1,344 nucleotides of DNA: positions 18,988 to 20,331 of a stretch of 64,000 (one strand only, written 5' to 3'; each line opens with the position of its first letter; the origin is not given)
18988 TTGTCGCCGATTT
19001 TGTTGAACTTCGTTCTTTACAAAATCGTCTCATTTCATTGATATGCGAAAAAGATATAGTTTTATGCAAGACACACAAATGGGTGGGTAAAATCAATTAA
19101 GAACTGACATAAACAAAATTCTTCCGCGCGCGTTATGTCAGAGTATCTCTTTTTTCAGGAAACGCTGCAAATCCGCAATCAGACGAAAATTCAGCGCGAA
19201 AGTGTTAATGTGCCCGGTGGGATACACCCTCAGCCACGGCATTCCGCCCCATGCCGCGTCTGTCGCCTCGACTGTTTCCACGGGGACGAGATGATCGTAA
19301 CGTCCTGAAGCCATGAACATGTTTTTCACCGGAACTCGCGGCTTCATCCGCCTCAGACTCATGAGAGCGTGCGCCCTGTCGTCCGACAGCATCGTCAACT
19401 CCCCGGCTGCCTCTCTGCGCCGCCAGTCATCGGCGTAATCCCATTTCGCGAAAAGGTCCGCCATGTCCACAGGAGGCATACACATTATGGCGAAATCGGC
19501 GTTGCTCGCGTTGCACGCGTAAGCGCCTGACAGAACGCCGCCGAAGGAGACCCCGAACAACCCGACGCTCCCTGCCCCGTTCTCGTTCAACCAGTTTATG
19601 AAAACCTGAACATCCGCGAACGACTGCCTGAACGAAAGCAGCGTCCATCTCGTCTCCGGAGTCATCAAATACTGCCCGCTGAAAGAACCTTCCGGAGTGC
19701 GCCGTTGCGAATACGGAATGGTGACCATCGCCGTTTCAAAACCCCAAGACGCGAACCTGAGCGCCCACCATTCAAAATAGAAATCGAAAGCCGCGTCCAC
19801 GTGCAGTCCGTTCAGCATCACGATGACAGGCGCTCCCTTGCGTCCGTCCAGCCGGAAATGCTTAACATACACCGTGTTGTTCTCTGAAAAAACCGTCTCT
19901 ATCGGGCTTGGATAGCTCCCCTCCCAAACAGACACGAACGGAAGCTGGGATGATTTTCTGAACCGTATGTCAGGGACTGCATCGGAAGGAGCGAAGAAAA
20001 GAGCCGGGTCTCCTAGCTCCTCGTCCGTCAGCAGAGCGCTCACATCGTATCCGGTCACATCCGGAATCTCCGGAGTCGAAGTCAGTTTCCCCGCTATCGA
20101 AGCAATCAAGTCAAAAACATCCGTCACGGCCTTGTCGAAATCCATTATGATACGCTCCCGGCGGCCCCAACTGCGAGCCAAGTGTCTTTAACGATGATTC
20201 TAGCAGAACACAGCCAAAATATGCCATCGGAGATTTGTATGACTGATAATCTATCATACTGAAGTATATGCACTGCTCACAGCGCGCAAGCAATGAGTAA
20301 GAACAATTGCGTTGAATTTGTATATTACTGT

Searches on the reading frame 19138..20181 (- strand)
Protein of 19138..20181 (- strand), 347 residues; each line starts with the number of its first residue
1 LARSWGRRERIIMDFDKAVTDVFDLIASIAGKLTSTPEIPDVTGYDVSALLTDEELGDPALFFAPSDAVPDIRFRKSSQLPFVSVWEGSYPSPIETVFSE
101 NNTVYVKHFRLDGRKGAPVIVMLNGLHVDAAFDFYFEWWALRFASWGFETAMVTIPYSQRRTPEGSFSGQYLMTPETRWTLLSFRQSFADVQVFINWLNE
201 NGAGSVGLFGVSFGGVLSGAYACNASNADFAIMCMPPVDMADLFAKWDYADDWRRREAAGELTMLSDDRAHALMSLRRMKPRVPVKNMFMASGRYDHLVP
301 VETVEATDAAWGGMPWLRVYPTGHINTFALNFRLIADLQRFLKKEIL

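Call 50: search_protein_families(library=pfam, proteins=[window:19138-20181:-])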
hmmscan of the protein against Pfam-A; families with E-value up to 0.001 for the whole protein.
window:19138-20181:- (347 aa): 3 families
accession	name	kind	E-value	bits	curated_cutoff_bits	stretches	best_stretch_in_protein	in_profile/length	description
PF09752.15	ABHD18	-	9.6e-06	25.4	21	1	147-235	121-206/351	Alpha/beta hydrolase domain containing 18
PF00561.26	Abhydrolase_1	-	0.0001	22.5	25.8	0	187-259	54-128/245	alpha/beta hydrolase fold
PF02129.25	Peptidase_S15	-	0.00048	20.3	23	1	184-242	73-134/262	X-Pro dipeptidyl-peptidase (S15 family)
